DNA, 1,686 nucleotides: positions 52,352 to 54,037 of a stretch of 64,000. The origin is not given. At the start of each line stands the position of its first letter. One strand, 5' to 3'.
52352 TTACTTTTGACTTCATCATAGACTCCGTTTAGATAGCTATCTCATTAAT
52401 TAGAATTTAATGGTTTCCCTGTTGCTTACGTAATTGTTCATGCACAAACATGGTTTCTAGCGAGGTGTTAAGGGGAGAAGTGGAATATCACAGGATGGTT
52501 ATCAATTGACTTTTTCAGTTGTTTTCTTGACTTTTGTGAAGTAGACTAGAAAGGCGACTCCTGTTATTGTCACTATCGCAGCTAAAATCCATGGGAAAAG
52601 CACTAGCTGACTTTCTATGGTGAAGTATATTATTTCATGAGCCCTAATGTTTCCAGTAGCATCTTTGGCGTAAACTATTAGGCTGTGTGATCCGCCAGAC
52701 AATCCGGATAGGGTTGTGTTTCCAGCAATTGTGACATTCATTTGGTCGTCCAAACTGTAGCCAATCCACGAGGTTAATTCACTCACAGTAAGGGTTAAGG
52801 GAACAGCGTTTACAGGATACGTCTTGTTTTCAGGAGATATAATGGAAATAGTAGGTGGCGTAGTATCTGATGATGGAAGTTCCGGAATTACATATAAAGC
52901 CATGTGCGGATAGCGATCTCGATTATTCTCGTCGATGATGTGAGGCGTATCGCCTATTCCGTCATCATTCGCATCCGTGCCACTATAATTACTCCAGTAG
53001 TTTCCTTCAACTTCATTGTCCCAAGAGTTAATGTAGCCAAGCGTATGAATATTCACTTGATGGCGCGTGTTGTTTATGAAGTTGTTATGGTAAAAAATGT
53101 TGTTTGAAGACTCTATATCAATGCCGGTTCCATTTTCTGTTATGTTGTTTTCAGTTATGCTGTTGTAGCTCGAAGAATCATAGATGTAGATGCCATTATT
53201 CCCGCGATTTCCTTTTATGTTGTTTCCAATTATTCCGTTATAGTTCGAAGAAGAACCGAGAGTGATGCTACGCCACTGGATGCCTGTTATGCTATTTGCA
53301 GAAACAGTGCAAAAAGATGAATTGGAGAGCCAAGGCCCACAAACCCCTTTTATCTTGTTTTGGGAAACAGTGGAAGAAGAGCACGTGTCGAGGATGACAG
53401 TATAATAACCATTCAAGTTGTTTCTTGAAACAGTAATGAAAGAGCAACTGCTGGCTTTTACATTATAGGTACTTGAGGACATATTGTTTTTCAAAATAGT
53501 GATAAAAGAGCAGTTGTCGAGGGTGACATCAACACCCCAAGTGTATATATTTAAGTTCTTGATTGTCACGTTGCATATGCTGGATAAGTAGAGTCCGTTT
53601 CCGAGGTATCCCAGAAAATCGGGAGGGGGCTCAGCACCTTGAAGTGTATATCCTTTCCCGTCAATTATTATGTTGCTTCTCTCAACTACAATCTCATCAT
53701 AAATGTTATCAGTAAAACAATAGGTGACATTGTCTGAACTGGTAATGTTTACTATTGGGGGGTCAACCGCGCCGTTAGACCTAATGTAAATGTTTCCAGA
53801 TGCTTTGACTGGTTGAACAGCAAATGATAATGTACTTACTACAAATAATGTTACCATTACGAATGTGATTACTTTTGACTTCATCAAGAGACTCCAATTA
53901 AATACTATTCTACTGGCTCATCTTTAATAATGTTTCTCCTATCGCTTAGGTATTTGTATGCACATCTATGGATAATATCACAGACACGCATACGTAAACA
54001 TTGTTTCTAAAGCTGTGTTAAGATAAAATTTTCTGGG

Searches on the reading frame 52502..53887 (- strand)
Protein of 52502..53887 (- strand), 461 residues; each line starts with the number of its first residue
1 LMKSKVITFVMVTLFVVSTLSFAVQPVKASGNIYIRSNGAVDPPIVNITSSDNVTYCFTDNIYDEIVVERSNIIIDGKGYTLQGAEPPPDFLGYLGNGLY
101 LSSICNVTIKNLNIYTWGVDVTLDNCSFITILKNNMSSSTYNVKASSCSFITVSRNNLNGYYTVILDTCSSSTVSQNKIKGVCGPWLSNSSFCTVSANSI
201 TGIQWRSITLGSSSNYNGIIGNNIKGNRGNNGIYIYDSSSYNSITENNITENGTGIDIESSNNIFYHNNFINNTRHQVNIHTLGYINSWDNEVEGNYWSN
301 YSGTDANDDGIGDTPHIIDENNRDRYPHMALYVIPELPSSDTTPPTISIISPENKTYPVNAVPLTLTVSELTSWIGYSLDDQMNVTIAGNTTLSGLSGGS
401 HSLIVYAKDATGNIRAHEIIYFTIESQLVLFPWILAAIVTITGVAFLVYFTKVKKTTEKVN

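Call 67: search_protein_families(library=pfam, proteins=[window:52502-53887:-], max_evalue=0.01)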
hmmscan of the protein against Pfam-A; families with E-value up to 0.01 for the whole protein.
window:52502-53887:- (461 aa): 3 families
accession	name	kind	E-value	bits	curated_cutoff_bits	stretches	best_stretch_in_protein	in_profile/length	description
PF05048.19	NosD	-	5.6e-21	75.4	23.6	1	111-303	9-212/212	Periplasmic copper-binding protein (NosD)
PF13229.12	Beta_helix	-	4.6e-11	43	25.9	3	97-248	1-157/158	Right handed beta helix region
PF13909.12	zf-H2C2_5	-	0.0052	16.8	27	0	146-158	4-16/26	C2H2-type zinc-finger domain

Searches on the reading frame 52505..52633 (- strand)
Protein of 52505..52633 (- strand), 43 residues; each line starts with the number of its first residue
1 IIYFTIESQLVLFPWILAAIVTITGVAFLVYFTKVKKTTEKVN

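Call 39: search_protein_families(library=ncbifam, proteins=[window:52505-52633:-], max_evalue=10)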
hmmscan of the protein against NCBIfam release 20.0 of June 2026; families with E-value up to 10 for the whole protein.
seq(43 aa): 1 family
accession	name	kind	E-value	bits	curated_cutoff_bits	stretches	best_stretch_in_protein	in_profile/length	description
TIGR03065.1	srtB_sig_QVPTGV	subfamily_domain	2.2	8.1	21.35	1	13-37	11-32/32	QVPTGV class sortase B protein-sorting domain-containing protein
